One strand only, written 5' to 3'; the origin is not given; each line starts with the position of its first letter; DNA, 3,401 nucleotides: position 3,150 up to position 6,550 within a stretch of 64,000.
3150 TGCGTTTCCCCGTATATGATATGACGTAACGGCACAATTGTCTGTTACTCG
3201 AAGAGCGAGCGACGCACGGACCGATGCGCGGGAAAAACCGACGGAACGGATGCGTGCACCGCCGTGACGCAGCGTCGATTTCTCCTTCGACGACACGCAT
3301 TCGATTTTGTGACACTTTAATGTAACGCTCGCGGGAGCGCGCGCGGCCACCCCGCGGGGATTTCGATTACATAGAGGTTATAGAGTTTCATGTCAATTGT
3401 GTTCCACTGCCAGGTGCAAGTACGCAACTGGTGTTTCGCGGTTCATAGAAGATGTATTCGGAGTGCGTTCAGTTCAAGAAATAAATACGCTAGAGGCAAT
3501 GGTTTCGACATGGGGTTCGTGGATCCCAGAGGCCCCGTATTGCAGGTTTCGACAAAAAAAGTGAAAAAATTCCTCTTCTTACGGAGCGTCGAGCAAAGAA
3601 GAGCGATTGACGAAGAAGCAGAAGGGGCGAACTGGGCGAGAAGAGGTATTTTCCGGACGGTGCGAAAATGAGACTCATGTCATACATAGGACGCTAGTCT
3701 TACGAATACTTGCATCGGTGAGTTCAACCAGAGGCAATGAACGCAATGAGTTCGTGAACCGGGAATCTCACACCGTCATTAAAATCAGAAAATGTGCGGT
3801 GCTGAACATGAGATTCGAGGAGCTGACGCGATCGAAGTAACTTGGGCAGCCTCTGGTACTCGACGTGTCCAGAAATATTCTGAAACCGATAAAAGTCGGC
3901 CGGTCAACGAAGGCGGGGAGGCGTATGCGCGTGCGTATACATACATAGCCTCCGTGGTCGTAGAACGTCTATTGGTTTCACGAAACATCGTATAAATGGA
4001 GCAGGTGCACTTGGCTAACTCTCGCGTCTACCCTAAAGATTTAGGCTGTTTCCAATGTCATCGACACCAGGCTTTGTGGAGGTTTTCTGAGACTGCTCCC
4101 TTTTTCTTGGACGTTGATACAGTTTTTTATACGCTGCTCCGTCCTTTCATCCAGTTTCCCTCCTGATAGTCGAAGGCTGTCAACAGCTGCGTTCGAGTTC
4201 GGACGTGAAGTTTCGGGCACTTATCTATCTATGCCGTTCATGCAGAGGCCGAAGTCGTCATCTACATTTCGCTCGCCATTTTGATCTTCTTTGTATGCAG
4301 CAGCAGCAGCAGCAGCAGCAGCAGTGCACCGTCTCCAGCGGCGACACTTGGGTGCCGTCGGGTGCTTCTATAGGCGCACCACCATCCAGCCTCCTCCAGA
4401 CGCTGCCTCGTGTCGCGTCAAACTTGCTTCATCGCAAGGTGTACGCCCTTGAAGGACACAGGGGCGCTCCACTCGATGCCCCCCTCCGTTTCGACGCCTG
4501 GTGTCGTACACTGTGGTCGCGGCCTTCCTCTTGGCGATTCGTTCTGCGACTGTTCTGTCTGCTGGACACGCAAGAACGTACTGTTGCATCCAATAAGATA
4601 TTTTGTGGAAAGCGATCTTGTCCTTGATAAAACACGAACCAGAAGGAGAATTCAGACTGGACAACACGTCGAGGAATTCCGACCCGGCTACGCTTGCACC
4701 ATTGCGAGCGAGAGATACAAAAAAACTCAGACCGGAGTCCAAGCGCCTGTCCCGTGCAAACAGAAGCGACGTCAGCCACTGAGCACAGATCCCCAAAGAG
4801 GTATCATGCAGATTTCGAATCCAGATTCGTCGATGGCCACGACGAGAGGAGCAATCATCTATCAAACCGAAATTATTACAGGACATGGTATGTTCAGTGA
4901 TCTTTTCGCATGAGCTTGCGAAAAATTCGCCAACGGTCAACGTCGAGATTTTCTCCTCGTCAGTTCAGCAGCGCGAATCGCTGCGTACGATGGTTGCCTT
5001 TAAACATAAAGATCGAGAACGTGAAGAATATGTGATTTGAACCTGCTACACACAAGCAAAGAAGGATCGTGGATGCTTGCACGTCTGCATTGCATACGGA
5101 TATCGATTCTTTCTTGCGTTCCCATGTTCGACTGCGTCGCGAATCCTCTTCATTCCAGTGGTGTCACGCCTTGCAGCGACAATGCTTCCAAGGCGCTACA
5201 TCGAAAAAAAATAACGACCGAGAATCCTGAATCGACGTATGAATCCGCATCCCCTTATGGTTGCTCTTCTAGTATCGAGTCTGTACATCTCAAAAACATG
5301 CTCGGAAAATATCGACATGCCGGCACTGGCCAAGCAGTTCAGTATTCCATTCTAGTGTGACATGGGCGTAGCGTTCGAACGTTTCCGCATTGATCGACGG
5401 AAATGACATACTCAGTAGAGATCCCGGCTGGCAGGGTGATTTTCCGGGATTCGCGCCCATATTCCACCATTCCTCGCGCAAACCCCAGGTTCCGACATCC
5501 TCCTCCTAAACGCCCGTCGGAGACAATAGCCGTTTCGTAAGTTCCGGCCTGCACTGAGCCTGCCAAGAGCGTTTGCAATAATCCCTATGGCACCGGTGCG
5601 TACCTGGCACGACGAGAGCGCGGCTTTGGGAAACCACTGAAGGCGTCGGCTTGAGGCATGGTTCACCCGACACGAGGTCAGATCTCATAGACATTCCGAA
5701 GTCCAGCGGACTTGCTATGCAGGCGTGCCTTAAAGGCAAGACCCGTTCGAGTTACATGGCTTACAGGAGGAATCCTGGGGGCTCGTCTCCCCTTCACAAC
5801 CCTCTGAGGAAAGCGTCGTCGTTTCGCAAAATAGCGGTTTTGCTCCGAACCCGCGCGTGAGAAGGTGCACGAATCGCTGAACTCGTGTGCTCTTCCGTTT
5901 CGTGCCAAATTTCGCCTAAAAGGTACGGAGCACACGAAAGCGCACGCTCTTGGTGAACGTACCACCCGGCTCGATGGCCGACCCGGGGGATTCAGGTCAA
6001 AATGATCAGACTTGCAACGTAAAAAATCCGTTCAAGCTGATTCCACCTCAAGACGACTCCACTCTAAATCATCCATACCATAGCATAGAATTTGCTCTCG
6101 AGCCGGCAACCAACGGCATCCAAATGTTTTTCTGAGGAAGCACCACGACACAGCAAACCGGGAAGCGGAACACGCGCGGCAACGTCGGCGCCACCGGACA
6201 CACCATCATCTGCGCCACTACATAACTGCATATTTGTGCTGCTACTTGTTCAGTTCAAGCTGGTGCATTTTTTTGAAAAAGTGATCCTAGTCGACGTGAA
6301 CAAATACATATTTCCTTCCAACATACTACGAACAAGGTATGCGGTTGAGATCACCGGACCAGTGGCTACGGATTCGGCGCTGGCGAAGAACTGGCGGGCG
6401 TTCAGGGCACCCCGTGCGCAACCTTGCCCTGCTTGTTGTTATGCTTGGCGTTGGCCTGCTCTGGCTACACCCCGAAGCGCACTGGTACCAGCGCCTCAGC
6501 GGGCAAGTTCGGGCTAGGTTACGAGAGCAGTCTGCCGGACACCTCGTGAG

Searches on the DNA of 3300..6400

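Call 74: search_rna_families(source=window, start=3300, end=6400, threshold=evalue, max_evalue=1)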
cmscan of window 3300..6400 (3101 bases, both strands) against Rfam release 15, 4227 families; matches with E-value up to 1: 0.
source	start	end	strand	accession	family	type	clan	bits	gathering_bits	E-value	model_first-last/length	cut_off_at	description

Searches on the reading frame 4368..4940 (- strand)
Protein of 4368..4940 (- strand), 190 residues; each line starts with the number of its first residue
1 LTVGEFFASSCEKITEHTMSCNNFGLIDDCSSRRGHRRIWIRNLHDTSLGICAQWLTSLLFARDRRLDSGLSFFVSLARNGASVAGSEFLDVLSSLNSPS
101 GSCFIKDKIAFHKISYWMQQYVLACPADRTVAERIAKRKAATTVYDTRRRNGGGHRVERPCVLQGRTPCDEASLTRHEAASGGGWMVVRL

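Call 24: find_homologous_proteins(query=window:4368-4940:-, max_evalue=0.001)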
Query window:4368-4940:- (190 aa): 2 proteins with E <= 0.001 among 157 candidates.
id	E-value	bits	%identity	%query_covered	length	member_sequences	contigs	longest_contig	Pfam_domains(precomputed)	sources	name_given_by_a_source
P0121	3.8e-107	374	98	89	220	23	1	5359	-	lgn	-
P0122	9.5e-40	155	96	39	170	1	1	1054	-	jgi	-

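Call 25: find_encoding_contigs(protein=P0121, flank=10000, max_places=10)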
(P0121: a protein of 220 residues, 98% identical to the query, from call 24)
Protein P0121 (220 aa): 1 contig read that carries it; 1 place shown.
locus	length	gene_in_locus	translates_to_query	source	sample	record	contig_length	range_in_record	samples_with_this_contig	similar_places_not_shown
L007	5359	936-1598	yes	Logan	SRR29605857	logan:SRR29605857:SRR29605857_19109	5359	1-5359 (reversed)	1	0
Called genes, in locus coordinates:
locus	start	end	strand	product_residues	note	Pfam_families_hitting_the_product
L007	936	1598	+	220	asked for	-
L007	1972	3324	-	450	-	PF00535:Glycos_transf_2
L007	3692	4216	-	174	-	-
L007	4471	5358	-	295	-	?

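Call 26: find_encoding_contigs(protein=P0122, flank=10000, max_places=10)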
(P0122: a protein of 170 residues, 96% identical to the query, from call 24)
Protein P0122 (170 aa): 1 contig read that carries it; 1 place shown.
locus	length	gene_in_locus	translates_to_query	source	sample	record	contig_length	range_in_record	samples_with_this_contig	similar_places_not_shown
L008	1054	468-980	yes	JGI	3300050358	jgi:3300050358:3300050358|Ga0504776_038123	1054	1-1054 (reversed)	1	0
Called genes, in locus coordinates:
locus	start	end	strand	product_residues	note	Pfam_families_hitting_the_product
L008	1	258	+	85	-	?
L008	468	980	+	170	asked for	-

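Call 29: list_cluster_members(proteins=[P0121, P0122, P0001, P0002, P0003])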
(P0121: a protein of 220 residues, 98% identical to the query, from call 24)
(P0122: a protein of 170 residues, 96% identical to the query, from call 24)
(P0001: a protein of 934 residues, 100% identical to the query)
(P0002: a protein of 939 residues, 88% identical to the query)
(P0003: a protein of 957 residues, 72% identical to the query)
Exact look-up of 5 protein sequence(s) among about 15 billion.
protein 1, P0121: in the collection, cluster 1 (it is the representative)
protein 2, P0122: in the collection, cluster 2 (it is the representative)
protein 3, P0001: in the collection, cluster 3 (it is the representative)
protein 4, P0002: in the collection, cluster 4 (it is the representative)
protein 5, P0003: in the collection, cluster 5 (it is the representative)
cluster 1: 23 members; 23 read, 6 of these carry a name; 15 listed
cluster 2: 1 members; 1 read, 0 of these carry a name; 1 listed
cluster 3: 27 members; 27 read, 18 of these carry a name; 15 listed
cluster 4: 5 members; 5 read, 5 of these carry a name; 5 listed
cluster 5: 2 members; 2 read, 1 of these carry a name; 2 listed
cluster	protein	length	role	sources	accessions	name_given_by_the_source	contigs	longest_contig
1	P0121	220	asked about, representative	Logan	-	-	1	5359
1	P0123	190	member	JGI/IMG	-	hypothetical protein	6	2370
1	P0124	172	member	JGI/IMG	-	hypothetical protein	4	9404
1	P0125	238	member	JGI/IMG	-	hypothetical protein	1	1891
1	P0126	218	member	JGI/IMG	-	hypothetical protein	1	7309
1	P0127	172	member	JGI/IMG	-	hypothetical protein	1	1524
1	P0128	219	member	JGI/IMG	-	hypothetical protein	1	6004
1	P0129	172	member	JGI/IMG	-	-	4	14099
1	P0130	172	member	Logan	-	-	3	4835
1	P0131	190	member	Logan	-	-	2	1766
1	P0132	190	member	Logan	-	-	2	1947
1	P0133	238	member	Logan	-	-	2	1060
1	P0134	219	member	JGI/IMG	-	-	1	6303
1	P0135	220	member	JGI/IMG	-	-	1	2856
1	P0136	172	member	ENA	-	-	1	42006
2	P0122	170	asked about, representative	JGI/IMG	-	-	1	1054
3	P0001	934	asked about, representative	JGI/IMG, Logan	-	-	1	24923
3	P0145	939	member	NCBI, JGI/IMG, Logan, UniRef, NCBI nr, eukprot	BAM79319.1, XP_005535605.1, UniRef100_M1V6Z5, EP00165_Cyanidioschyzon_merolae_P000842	phosphoenolpyruvate carboxylase [Cyanidioschyzon merolae strain 10D] | phosphoenolpyruvate carboxylase | phosphoenolpyruvate carboxylase n=1 Tax=Cyanidioschyzon merolae (strain NIES-3377 / 10D) ...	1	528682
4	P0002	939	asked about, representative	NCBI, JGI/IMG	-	phosphoenolpyruvate carboxylase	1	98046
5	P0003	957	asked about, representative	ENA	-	-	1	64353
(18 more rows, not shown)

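Call 30: find_encoding_contigs(protein=P0136, flank=10000, max_places=10)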
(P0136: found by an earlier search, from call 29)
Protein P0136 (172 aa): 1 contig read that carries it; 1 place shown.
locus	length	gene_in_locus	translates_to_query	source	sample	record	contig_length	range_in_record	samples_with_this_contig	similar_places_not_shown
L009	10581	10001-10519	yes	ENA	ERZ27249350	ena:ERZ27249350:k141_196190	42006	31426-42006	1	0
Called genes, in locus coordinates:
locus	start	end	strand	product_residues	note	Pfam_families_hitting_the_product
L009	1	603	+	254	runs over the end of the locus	-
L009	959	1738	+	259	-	-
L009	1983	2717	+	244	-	-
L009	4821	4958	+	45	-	-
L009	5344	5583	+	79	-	-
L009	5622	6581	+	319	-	PF01327:Pep_deformylase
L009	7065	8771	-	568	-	PF00249:Myb_DNA-binding (weak)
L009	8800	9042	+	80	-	-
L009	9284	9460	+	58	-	-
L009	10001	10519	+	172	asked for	-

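Call 31: find_encoding_contigs(protein=P0129, flank=10000, max_places=10)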
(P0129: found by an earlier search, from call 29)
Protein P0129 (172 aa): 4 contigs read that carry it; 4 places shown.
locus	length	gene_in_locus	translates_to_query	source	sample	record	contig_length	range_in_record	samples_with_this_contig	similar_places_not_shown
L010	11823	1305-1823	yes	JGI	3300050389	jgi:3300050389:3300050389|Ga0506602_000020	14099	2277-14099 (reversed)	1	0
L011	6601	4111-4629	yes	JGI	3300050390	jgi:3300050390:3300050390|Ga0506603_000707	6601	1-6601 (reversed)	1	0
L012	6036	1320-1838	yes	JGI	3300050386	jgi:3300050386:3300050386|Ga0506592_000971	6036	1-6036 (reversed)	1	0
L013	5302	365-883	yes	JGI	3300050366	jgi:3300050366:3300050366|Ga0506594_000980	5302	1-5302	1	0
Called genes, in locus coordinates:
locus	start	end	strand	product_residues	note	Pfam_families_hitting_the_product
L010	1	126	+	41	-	?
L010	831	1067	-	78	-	-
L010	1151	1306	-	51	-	-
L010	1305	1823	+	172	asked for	-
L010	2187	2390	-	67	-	-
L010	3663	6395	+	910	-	-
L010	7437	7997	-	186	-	-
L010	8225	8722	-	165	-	PF04101:Glyco_tran_28_C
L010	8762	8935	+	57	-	-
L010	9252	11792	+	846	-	-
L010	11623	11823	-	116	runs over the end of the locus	-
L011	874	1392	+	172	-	-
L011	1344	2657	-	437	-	-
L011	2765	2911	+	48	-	-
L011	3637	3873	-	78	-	-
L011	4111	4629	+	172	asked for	-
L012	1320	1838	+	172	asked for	-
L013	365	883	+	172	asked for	-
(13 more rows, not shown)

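Call 33: find_encoding_contigs(protein=P0145, flank=10000, max_places=4)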
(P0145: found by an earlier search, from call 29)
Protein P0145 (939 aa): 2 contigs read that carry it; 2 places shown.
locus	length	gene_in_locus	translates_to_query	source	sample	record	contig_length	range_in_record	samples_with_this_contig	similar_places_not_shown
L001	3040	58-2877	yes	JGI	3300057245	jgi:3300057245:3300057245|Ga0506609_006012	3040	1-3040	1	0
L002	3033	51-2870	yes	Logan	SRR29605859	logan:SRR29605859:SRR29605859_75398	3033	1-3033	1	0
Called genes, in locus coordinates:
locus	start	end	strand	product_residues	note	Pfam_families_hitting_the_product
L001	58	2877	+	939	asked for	PF00311:PEPcase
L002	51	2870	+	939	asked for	PF00311:PEPcase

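Call 40: find_encoding_contigs(protein=P0124, flank=10000, max_places=10)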
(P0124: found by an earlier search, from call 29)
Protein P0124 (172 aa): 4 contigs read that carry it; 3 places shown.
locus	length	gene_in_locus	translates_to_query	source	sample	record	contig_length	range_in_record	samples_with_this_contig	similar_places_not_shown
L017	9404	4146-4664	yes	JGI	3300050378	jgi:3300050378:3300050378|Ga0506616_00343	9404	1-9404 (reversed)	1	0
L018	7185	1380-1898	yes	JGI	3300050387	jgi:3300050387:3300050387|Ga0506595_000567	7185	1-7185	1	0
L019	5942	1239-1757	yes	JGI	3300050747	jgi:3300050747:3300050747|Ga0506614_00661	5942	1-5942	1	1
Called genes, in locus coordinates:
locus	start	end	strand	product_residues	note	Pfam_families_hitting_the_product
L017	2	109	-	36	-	?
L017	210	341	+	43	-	-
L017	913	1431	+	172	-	-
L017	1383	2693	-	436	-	-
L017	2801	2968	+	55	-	-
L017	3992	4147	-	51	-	-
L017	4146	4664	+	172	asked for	-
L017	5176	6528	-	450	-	PF00535:Glycos_transf_2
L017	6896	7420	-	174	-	-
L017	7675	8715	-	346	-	PF08856:DUF1826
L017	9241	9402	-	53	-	?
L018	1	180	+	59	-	?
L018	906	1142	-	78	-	-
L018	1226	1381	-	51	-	-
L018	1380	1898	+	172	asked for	-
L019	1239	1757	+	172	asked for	-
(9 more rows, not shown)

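Call 41: find_encoding_contigs(protein=P0123, flank=10000, max_places=10)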
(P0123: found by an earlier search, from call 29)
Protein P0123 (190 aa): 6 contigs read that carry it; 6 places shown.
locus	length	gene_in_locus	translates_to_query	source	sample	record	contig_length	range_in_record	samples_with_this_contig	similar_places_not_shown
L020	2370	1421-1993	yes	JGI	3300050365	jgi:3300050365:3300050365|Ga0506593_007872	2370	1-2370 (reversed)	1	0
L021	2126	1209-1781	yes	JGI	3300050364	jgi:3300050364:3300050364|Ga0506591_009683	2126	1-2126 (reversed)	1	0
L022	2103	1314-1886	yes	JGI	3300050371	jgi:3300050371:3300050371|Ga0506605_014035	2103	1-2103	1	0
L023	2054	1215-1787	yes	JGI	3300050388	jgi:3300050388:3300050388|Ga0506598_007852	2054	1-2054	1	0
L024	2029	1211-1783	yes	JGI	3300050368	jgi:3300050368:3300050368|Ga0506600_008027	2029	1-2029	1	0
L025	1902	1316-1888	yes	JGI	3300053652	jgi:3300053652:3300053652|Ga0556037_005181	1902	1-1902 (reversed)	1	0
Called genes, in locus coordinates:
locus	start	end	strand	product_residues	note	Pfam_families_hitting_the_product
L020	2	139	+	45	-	?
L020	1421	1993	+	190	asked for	-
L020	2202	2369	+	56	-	?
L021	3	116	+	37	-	?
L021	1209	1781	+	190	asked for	-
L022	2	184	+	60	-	?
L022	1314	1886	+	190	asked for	-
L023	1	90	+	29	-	?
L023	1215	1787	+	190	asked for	-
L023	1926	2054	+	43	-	?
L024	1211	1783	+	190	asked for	-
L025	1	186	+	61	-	?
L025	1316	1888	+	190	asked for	-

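Call 75: search_protein_families(library=pfam, proteins=[window:4368-4940:-], max_evalue=1)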
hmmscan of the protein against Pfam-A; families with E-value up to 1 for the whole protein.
window:4368-4940:- (190 aa): 0 families
